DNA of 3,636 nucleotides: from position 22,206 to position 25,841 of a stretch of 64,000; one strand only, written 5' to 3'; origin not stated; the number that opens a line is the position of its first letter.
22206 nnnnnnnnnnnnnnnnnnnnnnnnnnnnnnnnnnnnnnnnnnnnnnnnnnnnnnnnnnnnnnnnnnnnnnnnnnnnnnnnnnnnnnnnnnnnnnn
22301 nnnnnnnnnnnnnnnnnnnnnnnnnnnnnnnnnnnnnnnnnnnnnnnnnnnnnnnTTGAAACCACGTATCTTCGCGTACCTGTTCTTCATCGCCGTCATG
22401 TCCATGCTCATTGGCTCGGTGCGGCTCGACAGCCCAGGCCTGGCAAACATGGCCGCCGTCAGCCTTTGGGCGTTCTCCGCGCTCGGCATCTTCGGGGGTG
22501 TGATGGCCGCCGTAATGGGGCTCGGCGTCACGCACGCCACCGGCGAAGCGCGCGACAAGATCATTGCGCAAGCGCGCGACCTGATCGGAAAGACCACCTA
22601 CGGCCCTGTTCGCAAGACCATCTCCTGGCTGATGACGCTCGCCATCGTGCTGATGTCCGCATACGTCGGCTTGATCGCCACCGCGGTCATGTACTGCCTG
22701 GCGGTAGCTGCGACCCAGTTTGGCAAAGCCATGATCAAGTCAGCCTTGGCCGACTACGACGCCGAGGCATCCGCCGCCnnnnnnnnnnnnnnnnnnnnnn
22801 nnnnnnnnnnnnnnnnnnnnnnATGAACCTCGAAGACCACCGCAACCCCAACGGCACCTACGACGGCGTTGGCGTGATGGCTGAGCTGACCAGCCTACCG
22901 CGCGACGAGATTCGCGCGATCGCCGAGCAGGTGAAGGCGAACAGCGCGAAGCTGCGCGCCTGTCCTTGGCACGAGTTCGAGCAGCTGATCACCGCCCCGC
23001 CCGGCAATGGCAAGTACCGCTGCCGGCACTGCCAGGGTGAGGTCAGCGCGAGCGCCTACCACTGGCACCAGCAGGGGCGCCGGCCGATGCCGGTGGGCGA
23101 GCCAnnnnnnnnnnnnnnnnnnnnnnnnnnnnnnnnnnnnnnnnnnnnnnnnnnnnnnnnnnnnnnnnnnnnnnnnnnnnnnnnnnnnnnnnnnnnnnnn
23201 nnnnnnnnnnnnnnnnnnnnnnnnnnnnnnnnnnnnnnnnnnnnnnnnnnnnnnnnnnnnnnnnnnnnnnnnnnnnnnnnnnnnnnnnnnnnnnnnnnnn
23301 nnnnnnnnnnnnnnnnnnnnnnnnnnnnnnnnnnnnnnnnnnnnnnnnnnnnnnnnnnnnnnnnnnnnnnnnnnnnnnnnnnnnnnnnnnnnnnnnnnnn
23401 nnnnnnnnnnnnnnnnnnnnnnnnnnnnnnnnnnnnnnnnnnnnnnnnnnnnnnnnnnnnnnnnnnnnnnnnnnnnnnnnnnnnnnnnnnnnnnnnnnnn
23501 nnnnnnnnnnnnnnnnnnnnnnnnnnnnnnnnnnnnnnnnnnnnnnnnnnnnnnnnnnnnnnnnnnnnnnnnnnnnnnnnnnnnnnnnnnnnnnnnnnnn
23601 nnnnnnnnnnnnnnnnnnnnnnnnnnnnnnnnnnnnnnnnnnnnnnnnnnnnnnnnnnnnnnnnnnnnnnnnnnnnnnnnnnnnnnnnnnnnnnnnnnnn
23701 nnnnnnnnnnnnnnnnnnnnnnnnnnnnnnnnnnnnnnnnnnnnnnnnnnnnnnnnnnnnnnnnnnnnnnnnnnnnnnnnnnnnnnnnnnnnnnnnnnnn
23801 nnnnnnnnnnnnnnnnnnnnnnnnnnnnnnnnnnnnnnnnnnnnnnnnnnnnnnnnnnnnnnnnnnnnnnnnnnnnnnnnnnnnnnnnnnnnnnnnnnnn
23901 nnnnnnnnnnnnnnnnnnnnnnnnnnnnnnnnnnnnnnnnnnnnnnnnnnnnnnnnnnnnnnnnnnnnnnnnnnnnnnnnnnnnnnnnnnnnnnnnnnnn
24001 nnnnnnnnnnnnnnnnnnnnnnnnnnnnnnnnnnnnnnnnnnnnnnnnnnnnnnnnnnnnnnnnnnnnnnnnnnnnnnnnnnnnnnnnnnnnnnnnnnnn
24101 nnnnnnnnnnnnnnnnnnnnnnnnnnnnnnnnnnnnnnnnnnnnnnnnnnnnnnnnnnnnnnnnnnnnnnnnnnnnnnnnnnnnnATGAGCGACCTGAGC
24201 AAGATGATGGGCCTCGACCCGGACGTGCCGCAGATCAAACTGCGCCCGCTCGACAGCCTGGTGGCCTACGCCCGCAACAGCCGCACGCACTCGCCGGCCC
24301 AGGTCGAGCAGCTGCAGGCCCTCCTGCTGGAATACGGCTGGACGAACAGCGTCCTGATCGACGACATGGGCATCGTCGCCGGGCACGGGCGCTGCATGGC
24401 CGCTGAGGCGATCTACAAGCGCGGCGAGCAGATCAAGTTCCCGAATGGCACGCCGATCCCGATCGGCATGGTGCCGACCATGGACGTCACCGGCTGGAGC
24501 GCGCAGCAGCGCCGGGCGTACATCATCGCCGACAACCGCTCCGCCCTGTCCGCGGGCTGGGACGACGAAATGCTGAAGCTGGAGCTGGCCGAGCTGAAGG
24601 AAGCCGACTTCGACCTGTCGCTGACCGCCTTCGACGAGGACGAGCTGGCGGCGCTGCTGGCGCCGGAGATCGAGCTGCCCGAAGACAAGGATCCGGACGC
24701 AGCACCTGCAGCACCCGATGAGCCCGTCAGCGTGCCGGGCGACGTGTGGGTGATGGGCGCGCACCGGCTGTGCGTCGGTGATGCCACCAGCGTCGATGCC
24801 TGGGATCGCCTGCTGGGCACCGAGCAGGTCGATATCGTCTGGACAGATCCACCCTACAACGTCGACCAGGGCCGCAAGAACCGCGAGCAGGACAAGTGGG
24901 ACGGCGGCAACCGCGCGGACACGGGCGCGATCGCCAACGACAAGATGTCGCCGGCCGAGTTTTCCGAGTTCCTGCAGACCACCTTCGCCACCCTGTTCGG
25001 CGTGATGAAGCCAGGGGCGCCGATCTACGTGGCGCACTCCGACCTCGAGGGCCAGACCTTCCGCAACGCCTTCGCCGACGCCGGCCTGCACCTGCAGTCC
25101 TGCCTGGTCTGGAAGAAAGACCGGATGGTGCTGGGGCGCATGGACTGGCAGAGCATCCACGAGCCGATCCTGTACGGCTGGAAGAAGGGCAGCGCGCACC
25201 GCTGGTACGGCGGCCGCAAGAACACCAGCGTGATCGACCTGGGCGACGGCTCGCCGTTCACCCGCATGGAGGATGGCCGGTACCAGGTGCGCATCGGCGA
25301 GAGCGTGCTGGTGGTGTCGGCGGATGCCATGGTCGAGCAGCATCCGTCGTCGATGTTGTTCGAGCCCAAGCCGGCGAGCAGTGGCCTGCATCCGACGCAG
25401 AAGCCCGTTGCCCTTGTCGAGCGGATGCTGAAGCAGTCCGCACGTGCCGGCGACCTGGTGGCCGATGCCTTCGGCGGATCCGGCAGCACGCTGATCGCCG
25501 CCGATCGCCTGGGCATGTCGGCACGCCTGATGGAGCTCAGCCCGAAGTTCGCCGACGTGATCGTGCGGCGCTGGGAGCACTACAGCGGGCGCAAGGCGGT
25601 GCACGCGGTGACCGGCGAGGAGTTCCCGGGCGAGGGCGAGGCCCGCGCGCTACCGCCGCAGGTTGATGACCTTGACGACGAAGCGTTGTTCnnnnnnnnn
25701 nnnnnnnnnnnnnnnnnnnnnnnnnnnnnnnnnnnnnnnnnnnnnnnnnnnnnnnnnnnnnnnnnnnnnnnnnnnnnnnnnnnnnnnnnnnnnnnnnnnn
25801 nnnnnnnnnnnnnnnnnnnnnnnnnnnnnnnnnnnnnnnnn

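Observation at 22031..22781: Phage-encoded acyl carrier protein followed by a 4-TM membrane protein in a promoter/terminator-bracketed unit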

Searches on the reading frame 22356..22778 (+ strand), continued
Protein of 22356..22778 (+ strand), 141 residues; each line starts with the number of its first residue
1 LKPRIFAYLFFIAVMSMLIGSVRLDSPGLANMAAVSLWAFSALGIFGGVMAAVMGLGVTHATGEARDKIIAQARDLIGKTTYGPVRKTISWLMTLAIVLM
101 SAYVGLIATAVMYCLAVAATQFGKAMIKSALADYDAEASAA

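Call 101: find_encoding_contigs(protein=P0016, flank=5000, max_places=2)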
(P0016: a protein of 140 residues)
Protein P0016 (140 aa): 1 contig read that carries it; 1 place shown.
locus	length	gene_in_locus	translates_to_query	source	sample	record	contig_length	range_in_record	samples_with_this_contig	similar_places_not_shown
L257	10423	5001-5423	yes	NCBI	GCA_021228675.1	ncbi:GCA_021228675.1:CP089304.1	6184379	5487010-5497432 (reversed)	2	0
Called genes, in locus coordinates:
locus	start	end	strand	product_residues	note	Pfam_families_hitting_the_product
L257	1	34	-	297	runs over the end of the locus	PF20505:DUF6731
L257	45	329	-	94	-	-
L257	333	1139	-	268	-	PF00717:Peptidase_S24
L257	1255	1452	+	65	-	PF09048:Cro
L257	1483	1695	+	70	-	-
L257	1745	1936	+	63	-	-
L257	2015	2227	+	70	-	-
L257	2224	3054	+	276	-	PF04492:Phage_rep_O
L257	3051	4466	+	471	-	PF00772:DnaB, PF13481:AAA_25, PF03796:DnaB_C, PF06745:ATPase (weak)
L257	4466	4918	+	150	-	-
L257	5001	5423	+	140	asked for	PF28015:LysA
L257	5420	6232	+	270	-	-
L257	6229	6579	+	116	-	PF26207:Phage_phiTE_015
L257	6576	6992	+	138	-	PF05772:NinB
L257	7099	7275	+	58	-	-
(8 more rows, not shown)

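Call 102: find_encoding_contigs(protein=P0020, flank=5000, max_places=2)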
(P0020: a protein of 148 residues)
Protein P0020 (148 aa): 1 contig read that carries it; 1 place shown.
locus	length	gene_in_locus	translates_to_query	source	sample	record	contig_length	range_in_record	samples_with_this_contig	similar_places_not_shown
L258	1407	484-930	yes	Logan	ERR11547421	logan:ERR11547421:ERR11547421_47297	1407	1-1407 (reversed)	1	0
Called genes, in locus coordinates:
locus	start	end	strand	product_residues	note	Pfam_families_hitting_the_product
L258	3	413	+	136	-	?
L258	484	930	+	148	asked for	PF28015:LysA (weak)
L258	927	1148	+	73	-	-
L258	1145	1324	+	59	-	-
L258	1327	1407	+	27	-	?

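Call 104: search_protein_families(library=phrogs, proteins=[L111:1415-1939:+, L027:5187-5348:+, L027:4876-5109:+, L029:616-1032:+, L111:2432-2659:+], max_evalue=0.001)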
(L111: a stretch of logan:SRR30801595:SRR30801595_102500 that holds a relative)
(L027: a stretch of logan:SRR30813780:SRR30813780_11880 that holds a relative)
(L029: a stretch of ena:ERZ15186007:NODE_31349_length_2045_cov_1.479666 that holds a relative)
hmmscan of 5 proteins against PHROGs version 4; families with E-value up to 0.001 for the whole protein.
L111:1415-1939:+ (175 aa): 0 families

L027:5187-5348:+ (54 aa): 2 families
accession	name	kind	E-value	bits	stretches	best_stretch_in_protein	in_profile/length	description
phrog_16206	-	unknown function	1.3e-12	48.6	1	4-54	87-137/137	-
phrog_4621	-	unknown function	1.1e-10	42.7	1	1-51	14-64/131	-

L027:4876-5109:+ (78 aa): 0 families

L029:616-1032:+ (139 aa): 0 families

L111:2432-2659:+ (76 aa): 0 families

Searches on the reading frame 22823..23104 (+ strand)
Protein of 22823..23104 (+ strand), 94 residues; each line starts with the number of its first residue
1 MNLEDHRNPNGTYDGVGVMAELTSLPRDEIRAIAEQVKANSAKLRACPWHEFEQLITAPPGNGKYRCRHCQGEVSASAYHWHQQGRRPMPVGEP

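Call 5: search_protein_families(library=pfam, proteins=[window:22823-23104:+], max_evalue=1)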
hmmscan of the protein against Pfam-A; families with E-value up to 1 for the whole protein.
window:22823-23104:+ (94 aa): 2 families
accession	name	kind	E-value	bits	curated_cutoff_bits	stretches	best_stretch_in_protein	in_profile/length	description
PF08646.16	Rep_fac-A_C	-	0.0021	18.3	28.5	1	30-80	4-53/146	Replication factor-A C terminal domain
PF10955.13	Fin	-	0.36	11.6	23.7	1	64-75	4-15/76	Anti-sigma-F factor Fin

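Call 6: search_protein_families(library=phrogs, proteins=[window:22823-23104:+], max_evalue=0.1)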
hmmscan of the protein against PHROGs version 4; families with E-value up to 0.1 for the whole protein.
window:22823-23104:+ (94 aa): 3 families
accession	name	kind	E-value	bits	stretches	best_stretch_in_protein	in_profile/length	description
phrog_9844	-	unknown function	5.7e-10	40.3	1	20-85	44-109/178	-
phrog_32002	-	unknown function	0.047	14.6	1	63-75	17-28/33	-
phrog_15514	-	unknown function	0.056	14.7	1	38-76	14-52/85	-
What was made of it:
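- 22823..23107 (+): 94-aa Cys-rich (zinc-ribbon-like) protein, next cassette. phrog_9844 5.7e-10 (call 6).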

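Call 39: search_protein_families(library=ncbifam, proteins=[window:22823-23104:+], max_evalue=0.01)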
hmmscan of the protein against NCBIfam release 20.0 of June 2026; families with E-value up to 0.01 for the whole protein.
window:22823-23104:+ (94 aa): 0 families

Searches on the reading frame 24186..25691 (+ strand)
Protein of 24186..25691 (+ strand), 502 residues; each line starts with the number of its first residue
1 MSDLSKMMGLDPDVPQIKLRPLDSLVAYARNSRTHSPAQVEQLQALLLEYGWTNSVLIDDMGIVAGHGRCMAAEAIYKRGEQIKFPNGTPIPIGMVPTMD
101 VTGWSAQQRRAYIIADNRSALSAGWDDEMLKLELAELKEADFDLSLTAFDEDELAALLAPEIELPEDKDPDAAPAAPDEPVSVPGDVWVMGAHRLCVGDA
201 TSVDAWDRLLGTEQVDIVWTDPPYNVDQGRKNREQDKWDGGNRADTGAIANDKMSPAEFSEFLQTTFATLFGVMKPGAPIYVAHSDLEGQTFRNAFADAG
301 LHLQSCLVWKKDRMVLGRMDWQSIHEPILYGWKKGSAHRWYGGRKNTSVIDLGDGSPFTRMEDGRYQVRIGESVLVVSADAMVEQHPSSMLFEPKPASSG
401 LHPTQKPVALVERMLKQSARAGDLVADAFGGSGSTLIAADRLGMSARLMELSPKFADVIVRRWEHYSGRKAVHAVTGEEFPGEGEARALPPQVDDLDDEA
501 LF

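Call 12: search_protein_families(library=pfam, proteins=[window:24189-25691:+], max_evalue=0.001)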
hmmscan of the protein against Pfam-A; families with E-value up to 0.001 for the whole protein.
window:24189-25691:+ (501 aa): 1 family
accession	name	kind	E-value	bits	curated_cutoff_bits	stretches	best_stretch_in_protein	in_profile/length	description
PF01555.25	N6_N4_Mtase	-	2.1e-24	87.2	26.7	1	214-458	1-219/221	DNA methylase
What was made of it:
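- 24186..25694 (+): N6/N4 DNA methyltransferase, the conserved right-hand anchor of the accessory region. Pfam N6_N4_Mtase 2.1e-24 (call 12).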

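Call 73: find_related_loci(query=window:24186-25691:+, collection=viral_contigs, flank=7000)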
Query window:24186-25691:+ (502 aa) in viral_contigs; peptide patterns used: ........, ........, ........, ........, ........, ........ (x = any residue, [..] = any of these).
126 stretches matched a pattern; 124 encode a relative of the query (tblastn E <= 1e-3); the best 80 are kept; 80 distinct loci.
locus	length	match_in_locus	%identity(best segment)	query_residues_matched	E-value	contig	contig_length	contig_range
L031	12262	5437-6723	47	16-471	1e-131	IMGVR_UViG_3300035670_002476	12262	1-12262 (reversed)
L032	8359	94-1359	47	23-471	7e-130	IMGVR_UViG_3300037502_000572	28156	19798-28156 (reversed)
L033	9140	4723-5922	44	16-482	1e-118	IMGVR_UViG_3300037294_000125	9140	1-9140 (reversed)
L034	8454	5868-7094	43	7-482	2e-117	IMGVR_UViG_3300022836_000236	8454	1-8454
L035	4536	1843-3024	44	22-482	7e-118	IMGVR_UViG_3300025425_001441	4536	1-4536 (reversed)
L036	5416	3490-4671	44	22-482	4e-117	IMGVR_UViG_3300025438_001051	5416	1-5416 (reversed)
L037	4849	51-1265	44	13-472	3e-115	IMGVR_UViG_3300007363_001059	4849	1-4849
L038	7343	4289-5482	43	16-480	2e-113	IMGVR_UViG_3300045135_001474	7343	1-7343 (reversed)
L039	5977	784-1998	43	13-472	2e-112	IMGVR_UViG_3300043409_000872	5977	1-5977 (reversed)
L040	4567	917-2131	43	13-472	5e-112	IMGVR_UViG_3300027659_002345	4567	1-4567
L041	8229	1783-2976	41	16-480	7e-111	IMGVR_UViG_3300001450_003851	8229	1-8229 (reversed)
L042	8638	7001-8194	41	16-480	8e-111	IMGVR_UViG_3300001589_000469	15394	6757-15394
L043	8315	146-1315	42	13-480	2e-109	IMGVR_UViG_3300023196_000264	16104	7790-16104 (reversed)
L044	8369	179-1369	42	16-480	7e-109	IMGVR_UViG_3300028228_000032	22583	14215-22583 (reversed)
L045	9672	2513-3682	44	16-472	2e-108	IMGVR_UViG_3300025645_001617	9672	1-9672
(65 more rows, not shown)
